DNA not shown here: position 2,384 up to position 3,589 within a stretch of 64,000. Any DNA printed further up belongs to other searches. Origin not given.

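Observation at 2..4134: Island of nuclease/helicase genes: helicase-DUF3427, DUF2726, HNH endonuclease and a decayed HNH paralog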

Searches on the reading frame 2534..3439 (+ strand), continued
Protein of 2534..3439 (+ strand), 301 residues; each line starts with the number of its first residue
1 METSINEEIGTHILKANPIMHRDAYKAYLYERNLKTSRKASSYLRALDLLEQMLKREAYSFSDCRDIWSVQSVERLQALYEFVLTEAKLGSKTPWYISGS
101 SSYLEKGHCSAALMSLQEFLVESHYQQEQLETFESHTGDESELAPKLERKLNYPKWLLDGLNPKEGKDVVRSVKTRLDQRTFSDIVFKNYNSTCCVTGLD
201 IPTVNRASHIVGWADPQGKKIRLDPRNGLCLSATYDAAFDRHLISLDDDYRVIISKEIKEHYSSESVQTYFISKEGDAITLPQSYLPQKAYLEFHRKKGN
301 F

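Call 25: search_solved_structures(query=L032:8853-9731:+, max_evalue=1, show_alignments=2)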
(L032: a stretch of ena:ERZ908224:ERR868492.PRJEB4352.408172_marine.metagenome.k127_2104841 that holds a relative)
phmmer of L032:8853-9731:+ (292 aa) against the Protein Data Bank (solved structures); distinct sequences matched with E-value up to 1: 2.
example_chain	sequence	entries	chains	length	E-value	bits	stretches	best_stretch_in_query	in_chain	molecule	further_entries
8h0l_A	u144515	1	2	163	5.4e-06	29.4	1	4-89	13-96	SBDHga1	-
8y6v_J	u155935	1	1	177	0.085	15.6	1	25-113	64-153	gp119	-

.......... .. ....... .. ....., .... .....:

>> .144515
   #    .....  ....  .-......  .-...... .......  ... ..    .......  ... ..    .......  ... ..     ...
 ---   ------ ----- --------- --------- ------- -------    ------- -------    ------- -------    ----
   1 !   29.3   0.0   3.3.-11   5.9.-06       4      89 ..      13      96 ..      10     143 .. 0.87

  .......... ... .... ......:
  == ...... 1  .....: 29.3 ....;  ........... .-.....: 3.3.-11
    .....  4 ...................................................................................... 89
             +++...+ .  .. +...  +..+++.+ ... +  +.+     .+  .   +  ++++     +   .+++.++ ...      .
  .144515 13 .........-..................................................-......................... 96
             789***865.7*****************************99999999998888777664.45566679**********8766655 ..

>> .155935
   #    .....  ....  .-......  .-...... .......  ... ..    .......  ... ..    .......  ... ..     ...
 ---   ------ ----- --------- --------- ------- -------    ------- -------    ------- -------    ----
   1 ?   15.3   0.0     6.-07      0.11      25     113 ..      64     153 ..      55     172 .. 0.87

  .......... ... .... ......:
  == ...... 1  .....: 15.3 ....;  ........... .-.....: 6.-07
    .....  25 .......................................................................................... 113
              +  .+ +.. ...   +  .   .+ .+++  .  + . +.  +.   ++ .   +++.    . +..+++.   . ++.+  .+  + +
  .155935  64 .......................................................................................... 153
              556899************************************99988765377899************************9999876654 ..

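Call 34: predict_structure(alignment_id=A1)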
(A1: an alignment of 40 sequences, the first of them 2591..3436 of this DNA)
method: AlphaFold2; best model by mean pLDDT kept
length: 282 residues; sequences in the alignment: 40
mean_pLDDT: 75.3   pTM: 0.69
mean pLDDT of the five models: 75.3, 74.4, 72.2, 70.7, 69.6
residues with pLDDT >= 90: 108; 70-90: 80; 50-70: 50; < 50: 44
segments of 3 or more residues with pLDDT < 50: 183-197, 199-223, 280-282
pLDDT, mean of each block of 10 residues (from residue 1): 86 67 93 95 95 96 96 89 92 95 93 87 82 92 93 86 75 60 40 39 34 35 60 74 70 78 60 54 34
secondary structure, 60 per line:
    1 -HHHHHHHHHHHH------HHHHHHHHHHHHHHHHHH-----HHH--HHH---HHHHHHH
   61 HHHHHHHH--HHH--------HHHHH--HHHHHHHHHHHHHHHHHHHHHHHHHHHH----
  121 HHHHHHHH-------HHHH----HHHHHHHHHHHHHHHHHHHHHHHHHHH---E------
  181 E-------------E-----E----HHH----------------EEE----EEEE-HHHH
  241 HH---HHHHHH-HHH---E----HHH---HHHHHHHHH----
elements in order: H2-13 H20-37 H54-68 H82-86 H89-116 H121-128 H136-139 H144-170 E225-227 E232-235 H237-242 H246-251 H270-278

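Call 40: find_related_loci(query=A1, collection=metagenome_contigs, flank=5000)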
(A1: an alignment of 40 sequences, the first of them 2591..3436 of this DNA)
Query A1 (282 aa) in metagenome_contigs; peptide patterns used: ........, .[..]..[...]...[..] (x = any residue, [..] = any of these).
556 stretches matched a pattern; 366 encode a relative of the query (tblastn E <= 1e-3); the best 80 are kept; 80 distinct loci.
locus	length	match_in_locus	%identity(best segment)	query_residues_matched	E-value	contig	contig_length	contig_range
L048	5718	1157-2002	89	1-282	2e-178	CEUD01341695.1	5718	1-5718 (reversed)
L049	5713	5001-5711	90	1-237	5e-148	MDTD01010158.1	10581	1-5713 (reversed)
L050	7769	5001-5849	71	1-282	8e-138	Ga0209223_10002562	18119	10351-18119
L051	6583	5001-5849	70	1-282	7e-137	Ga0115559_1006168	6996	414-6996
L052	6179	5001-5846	61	2-282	2e-113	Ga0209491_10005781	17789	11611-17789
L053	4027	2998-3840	58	1-282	8e-112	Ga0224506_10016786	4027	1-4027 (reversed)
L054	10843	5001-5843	55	1-282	3e-107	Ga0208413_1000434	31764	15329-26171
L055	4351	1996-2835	55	2-282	3e-107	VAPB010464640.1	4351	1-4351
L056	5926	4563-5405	55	1-282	3e-104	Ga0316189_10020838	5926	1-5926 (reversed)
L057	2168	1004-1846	56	1-282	4e-109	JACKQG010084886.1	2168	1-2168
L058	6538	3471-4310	55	2-282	2e-103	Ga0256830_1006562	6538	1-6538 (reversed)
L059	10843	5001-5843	57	1-282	1e-103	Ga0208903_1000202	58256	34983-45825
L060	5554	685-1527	57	1-282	1e-103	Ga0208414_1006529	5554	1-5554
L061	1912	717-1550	57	6-282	2e-109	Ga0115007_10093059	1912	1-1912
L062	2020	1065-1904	55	3-281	1e-107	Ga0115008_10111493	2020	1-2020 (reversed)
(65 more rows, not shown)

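Call 45: search_protein_families(library=pfam, alignment_id=A2, max_evalue=0.0001)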
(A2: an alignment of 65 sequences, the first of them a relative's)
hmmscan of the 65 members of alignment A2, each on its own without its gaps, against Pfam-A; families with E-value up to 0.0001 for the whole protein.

A. member 1, L048:36-1154:+ (372 aa): 1 family
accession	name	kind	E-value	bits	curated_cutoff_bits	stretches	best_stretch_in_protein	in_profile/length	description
PF00145.23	DNA_methylase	-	3.7e-56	191.4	22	1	13-369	3-323/324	C-5 cytosine-specific DNA methylase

B. families by the number of members that match (of 65 scanned): 54 families (the first 25 are shown)
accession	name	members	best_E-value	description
PF11907.13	DUF3427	9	1.6e-77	Domain of unknown function (DUF3427)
PF04851.21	ResIII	9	4.5e-41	Type III restriction enzyme, res subunit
PF00271.37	Helicase_C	9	6e-18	Helicase conserved C-terminal domain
PF00270.35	DEAD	7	4e-12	DEAD/DEAH box helicase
PF18766.7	SWI2_SNF2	6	1.6e-57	SWI2/SNF2 ATPase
PF13091.12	PLDc_2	6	3.6e-13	PLD-like domain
PF11867.13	T1RH-like_C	5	2.1e-89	Type I restriction enzyme HindI endonuclease subunit-like, C-terminal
PF00145.23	DNA_methylase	5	2.2e-61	C-5 cytosine-specific DNA methylase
PF00717.28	Peptidase_S24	5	5.6e-14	Peptidase S24-like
PF01381.28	HTH_3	4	4.2e-15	Helix-turn-helix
PF12844.13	HTH_19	4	9.2e-13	Helix-turn-helix domain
PF13560.12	HTH_31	4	2.4e-09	Helix-turn-helix domain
PF04337.18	DUF480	3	2e-56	Protein of unknown function, DUF480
PF08378.17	NERD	3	1.5e-34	Nuclease-related domain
PF22679.2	T1R_D3-like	3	3.6e-20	Type I restriction enzyme subunit R domain 3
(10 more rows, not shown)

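Call 46: search_protein_families(library=pfam, alignment_id=A3, max_evalue=0.0001)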
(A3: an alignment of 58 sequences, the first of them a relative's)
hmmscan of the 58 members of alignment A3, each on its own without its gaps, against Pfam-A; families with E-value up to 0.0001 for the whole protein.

A. member 1, L048:2009-2887:+ (292 aa): 1 family
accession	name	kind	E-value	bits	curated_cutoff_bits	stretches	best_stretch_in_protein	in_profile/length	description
PF13391.12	HNH_2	-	1.4e-11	44.5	21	1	182-236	1-66/66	HNH endonuclease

B. families by the number of members that match (of 58 scanned): 25 families
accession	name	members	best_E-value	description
PF13391.12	HNH_2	3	2.6e-12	HNH endonuclease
PF10881.14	DUF2726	2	1.4e-30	Protein of unknown function (DUF2726)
PF13749.12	HATPase_c_4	2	7.6e-20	Putative ATP-dependent DNA helicase recG C-terminal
PF05359.17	DUF748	1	5.5e-151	Domain of Unknown Function (DUF748)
PF09561.16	RE_HpaII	1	1.3e-101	HpaII restriction endonuclease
PF07832.17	Bse634I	1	1.6e-66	Cfr10I/Bse634I restriction endonuclease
PF04143.19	Sulf_transp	1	2.3e-63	Sulphur transport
PF09997.14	DUF2238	1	5.8e-41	Predicted membrane protein (DUF2238)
PF06769.20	YoeB_toxin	1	4.6e-37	YoeB-like toxin of bacterial type II toxin-antitoxin system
PF01196.24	Ribosomal_L17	1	5.3e-37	Ribosomal protein L17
PF08843.17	AbiEii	1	1.2e-32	Nucleotidyl transferase AbiEii toxin, Type IV TA system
PF00293.34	NUDIX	1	9.9e-16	NUDIX domain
PF04411.18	PDDEXK_7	1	3e-15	PD-(D/E)XK nuclease superfamily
PF14815.12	NUDIX_4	1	5.8e-15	NUDIX domain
PF20553.4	Methyltransf_35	1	1.9e-12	Putative O-methyltransferase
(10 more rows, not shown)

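Call 53: search_protein_families(library=padloc, proteins=[L032:8853-9731:+], max_evalue=0.001)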
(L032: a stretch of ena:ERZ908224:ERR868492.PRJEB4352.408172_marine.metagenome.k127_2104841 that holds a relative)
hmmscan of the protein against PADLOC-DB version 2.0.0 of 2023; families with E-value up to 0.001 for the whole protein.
L032:8853-9731:+ (292 aa): 2 families
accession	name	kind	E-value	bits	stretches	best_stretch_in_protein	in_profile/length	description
PDLC04132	HNH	-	5e-13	46.8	1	167-290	154-273/286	-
PDLC03546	HNH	-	9.9e-06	22.8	1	168-289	160-277/282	Type II restriction enzyme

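Call 66: search_solved_structures(query=A5, max_evalue=0.1)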
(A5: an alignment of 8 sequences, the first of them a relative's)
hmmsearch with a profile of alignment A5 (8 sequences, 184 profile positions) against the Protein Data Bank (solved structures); distinct sequences matched with E-value up to 0.1: 2.
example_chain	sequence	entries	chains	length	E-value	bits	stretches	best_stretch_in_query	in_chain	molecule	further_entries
8h0l_A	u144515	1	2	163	3.1e-26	95.6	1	5-135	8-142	SBDHga1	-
8y6v_J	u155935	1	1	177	0.00062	22.9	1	33-138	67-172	gp119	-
